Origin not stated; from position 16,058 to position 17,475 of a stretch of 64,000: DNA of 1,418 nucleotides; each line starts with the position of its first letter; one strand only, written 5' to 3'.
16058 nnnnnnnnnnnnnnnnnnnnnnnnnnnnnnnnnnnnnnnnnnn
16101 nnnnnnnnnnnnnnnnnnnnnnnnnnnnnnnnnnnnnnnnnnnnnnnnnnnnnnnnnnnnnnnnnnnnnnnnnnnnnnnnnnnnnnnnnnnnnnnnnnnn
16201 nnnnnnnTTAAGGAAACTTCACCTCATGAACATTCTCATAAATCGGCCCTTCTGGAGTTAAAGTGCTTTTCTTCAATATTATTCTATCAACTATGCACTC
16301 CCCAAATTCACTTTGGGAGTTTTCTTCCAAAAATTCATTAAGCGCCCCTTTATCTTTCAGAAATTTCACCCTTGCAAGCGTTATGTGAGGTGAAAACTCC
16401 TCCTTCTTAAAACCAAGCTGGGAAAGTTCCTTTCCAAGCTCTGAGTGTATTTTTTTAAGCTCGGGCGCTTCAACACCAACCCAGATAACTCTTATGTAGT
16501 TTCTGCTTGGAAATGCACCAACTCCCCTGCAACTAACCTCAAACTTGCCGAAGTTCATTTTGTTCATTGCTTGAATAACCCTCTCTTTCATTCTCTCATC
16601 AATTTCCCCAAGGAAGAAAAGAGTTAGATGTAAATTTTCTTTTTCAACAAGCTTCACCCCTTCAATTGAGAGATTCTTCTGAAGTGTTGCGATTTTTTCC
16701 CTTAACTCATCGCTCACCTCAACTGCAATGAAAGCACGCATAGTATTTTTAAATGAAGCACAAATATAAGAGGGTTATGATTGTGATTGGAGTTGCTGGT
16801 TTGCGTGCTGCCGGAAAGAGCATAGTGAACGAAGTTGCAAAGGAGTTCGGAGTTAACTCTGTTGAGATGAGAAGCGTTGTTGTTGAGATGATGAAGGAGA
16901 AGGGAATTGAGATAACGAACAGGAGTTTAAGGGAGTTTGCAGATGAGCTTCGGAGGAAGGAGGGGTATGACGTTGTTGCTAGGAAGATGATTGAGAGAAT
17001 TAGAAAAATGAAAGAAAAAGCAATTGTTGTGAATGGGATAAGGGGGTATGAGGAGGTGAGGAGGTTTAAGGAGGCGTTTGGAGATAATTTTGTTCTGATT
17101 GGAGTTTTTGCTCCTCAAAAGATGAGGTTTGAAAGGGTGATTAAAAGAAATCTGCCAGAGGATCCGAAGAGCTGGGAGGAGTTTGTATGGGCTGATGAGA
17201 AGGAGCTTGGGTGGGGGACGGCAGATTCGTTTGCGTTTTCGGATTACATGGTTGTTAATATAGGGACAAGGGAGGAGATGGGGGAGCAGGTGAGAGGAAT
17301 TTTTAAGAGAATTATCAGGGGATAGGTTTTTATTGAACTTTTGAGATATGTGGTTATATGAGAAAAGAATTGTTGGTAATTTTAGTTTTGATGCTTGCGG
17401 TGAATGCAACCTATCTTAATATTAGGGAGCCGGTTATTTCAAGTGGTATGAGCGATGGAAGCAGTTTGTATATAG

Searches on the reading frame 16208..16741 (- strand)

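Call 47: search_protein_families(library=pfam, proteins=[window:16208-16741:-], max_evalue=0.001)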
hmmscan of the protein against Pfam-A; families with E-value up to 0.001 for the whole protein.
window:16208-16741:- (177 aa): 5 families
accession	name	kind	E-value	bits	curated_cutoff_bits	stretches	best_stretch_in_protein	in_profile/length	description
PF02834.22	LigT_PEase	-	6.9e-32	109.9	23.3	2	7-87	1-87/87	LigT like Phosphoesterase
PF13563.12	2_5_RNA_ligase2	-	2e-14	54.4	27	1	11-154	3-143/152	2'-5' RNA ligase superfamily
PF10469.15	AKAP7_NLS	-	1.8e-13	51.3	24.4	1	12-176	13-208/208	AKAP7 2'5' RNA ligase-like domain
PF22547.2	2H-SAK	-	1.8e-06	28.7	27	1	33-123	33-117/124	Swiss Army Knife, 2H phosphoesterase domain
PF23474.1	Acb1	-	0.0002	21.6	27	1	4-123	4-109/144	Anti-CBASS protein Acb1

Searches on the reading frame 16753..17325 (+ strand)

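Call 47: search_protein_families(library=pfam, proteins=[window:16753-17325:+], max_evalue=0.001)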
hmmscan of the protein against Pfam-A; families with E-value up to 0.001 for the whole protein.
window:16753-17325:+ (190 aa): 2 families
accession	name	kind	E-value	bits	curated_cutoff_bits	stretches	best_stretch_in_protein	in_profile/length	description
PF13207.12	AAA_17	-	1.2e-06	29.3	27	1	16-143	2-134/136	AAA domain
PF13238.12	AAA_18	-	5.2e-05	24.1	29.4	1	12-136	1-115/128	AAA domain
